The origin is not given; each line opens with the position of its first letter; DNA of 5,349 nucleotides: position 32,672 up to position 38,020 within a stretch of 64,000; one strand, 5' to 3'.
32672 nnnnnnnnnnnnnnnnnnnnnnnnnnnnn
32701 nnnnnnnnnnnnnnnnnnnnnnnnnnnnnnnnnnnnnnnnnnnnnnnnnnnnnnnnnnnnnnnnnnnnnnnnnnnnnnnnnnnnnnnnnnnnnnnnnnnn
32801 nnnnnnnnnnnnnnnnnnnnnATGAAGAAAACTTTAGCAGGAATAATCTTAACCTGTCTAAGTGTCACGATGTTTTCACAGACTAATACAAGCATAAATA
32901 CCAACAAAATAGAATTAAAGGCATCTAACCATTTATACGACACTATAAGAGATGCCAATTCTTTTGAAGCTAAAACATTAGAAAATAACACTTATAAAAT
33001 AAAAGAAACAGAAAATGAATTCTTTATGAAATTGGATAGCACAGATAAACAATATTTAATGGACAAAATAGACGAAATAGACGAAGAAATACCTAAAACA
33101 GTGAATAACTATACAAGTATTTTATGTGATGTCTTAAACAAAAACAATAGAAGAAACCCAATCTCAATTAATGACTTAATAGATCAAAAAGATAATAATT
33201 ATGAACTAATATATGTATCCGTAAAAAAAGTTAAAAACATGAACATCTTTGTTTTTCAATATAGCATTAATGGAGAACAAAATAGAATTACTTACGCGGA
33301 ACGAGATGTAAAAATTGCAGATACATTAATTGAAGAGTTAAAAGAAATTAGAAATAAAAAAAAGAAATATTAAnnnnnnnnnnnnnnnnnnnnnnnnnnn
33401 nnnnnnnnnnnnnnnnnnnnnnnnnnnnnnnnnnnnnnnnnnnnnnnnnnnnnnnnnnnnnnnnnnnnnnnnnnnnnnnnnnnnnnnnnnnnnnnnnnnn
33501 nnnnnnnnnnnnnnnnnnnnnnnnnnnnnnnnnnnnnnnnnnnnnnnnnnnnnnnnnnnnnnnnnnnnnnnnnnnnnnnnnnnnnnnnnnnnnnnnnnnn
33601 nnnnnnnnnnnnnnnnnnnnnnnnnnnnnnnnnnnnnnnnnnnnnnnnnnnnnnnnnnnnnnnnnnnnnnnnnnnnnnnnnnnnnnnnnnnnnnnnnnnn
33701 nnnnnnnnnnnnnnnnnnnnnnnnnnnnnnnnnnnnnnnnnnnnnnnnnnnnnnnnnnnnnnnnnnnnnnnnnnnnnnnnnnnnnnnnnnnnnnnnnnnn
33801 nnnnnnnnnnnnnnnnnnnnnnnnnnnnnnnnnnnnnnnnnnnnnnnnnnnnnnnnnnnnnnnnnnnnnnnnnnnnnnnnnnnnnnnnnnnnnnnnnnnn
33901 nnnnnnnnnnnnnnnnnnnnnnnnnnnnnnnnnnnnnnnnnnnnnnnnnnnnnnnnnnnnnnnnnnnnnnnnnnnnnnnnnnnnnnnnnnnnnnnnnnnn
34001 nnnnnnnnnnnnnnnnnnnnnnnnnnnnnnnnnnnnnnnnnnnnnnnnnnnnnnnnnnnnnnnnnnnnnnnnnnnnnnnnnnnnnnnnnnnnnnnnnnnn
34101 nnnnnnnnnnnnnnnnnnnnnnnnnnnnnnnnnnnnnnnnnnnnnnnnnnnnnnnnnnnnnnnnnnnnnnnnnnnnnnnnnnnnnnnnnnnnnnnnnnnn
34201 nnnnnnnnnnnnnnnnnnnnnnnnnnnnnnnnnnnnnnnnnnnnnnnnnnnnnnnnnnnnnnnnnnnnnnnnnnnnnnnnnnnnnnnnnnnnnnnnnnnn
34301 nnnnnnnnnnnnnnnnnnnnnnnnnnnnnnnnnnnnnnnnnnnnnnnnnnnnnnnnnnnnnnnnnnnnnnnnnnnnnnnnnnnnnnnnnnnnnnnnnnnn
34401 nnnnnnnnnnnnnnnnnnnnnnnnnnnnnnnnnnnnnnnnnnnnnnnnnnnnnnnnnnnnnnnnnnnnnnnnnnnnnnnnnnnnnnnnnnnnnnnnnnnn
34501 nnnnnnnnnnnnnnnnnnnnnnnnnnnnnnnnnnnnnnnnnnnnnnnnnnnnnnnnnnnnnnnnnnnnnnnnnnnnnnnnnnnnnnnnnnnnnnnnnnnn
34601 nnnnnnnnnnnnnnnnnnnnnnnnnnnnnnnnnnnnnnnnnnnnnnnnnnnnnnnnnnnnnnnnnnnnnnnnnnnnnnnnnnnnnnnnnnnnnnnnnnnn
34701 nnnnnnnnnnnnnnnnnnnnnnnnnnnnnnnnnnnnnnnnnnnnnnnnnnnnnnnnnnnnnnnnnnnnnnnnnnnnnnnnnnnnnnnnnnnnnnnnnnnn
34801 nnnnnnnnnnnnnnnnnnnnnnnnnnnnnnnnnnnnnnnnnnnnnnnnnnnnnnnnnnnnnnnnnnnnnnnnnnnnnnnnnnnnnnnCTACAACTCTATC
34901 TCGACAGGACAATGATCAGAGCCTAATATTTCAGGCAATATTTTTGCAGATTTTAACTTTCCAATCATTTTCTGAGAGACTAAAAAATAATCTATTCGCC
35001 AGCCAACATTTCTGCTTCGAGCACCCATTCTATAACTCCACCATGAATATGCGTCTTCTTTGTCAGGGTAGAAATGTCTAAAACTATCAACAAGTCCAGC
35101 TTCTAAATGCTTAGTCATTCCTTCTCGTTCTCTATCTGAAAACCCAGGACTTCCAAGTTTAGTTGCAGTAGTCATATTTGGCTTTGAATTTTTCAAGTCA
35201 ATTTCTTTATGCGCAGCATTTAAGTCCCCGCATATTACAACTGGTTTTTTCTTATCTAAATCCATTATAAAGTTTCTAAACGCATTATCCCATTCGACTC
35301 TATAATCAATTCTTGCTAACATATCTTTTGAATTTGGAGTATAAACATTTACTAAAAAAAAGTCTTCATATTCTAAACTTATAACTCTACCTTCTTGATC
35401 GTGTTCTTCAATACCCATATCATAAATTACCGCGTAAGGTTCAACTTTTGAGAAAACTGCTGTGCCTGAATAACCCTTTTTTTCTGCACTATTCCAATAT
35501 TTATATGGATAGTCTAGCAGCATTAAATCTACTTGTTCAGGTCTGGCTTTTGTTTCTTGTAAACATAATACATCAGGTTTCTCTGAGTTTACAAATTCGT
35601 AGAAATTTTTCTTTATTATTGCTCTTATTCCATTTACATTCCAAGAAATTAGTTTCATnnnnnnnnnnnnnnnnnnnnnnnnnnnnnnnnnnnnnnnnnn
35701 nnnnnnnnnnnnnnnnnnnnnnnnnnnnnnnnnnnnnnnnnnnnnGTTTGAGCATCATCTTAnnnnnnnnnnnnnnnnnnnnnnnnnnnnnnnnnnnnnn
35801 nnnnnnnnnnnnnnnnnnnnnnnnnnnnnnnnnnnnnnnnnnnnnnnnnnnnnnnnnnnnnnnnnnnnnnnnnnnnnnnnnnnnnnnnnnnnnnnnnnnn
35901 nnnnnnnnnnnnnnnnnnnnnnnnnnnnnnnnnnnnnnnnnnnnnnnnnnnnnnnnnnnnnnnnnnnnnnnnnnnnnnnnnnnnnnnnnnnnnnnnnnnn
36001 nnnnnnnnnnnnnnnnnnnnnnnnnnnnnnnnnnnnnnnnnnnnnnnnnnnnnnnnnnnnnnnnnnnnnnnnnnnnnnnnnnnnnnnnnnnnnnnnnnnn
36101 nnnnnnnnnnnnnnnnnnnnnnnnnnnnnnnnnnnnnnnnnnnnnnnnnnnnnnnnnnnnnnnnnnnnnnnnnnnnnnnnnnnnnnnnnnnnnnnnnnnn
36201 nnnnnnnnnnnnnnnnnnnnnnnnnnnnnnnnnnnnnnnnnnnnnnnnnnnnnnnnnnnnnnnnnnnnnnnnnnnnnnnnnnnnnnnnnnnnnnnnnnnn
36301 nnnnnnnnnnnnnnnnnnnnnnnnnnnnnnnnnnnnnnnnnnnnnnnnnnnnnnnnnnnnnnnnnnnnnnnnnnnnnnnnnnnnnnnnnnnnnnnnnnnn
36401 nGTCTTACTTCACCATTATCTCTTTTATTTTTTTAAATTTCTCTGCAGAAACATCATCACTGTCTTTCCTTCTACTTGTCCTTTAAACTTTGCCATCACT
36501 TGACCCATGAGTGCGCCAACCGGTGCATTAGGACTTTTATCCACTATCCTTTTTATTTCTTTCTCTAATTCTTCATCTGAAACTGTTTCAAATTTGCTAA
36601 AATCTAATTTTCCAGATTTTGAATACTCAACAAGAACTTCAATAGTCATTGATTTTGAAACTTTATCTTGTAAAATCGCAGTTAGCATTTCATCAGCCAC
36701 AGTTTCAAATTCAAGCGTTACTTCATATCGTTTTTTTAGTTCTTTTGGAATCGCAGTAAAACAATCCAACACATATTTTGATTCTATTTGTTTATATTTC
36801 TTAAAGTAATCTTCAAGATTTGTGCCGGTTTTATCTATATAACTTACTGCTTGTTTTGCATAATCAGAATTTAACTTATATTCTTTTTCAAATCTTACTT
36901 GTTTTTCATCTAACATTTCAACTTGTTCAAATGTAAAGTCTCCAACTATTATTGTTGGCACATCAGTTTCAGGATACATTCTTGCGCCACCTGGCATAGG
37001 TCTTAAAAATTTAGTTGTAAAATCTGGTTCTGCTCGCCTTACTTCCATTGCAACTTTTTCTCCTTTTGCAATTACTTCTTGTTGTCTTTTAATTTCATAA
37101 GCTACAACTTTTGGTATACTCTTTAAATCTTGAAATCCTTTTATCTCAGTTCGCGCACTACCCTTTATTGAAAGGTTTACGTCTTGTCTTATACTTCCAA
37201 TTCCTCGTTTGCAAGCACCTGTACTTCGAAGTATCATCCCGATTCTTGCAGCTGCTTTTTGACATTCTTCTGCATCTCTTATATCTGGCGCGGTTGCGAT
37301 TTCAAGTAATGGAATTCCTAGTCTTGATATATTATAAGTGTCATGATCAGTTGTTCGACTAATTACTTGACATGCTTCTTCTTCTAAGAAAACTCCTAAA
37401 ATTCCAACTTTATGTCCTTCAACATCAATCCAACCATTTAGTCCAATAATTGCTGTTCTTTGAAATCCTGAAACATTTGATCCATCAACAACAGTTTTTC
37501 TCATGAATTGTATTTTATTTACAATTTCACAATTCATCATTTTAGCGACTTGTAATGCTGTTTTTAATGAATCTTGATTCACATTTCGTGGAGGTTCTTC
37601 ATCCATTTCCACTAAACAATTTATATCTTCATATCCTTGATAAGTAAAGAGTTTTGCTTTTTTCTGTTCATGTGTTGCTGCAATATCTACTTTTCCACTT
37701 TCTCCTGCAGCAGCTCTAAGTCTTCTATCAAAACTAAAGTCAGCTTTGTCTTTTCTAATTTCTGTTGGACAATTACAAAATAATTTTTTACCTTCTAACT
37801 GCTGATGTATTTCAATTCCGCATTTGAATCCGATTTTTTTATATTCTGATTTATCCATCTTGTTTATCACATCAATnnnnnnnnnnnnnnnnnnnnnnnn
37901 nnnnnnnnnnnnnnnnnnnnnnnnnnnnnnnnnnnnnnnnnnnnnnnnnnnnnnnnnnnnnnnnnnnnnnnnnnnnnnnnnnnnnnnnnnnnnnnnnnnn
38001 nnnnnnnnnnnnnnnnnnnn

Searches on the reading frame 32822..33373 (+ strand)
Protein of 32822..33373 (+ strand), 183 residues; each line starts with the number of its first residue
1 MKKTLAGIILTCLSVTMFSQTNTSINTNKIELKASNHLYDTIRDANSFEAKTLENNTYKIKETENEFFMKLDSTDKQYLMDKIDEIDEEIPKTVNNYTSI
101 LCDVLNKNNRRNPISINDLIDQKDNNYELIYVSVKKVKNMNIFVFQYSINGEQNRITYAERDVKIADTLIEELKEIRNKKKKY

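Call 21: search_protein_families(library=pfam, proteins=[window:32822-33373:+])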
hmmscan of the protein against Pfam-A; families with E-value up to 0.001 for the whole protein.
window:32822-33373:+ (183 aa): 0 families

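Call 76: search_protein_families(library=ncbifam, proteins=[window:32822-33373:+], max_evalue=0.01)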
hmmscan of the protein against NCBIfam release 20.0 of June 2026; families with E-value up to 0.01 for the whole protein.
window:32822-33373:+ (183 aa): 1 family
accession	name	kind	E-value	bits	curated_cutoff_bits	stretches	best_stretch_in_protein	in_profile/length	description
TIGR00690.1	rpoZ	equivalog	0.0018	18.3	23.6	1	114-150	4-33/60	DNA-directed RNA polymerase subunit omega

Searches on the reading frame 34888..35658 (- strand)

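Call 21: search_protein_families(library=pfam, proteins=[window:34888-35658:-])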
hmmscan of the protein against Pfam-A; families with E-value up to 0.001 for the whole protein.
window:34888-35658:- (256 aa): 2 families
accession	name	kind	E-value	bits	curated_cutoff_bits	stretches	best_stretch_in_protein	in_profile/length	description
PF03372.29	Exo_endo_phos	-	1.4e-33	116.9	24.5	1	4-249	1-225/225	Endonuclease/Exonuclease/phosphatase family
PF14529.12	Exo_endo_phos_2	-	1e-05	25.8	27.4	0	101-153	2-46/117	Endonuclease-reverse transcriptase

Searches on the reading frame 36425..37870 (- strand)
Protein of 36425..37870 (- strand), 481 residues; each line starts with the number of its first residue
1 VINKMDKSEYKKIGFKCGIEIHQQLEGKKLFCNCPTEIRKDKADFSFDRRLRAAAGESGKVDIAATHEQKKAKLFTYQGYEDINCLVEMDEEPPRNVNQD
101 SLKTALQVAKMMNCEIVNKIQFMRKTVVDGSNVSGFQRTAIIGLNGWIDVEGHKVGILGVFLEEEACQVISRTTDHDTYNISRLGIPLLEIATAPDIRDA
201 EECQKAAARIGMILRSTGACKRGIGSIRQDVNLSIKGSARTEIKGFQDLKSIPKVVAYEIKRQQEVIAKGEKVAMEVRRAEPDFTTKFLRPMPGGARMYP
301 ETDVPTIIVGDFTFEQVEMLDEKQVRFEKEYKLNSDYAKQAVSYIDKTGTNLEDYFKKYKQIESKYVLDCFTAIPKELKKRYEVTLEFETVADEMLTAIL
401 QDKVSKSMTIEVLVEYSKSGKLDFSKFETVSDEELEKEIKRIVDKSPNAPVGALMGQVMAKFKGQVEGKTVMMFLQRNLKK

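Call 21: search_protein_families(library=pfam, proteins=[window:36425-37870:-])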
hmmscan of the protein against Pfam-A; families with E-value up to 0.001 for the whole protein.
window:36425-37870:- (481 aa): 2 families
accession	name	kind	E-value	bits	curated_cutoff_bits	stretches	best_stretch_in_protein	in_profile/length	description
PF02934.20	GatB_N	-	1.3e-55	189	23.4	1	16-311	2-273/277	GatB/GatE catalytic domain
PF02637.23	GatB_Yqey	-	5.7e-05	23.5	27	1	386-479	40-148/148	GatB domain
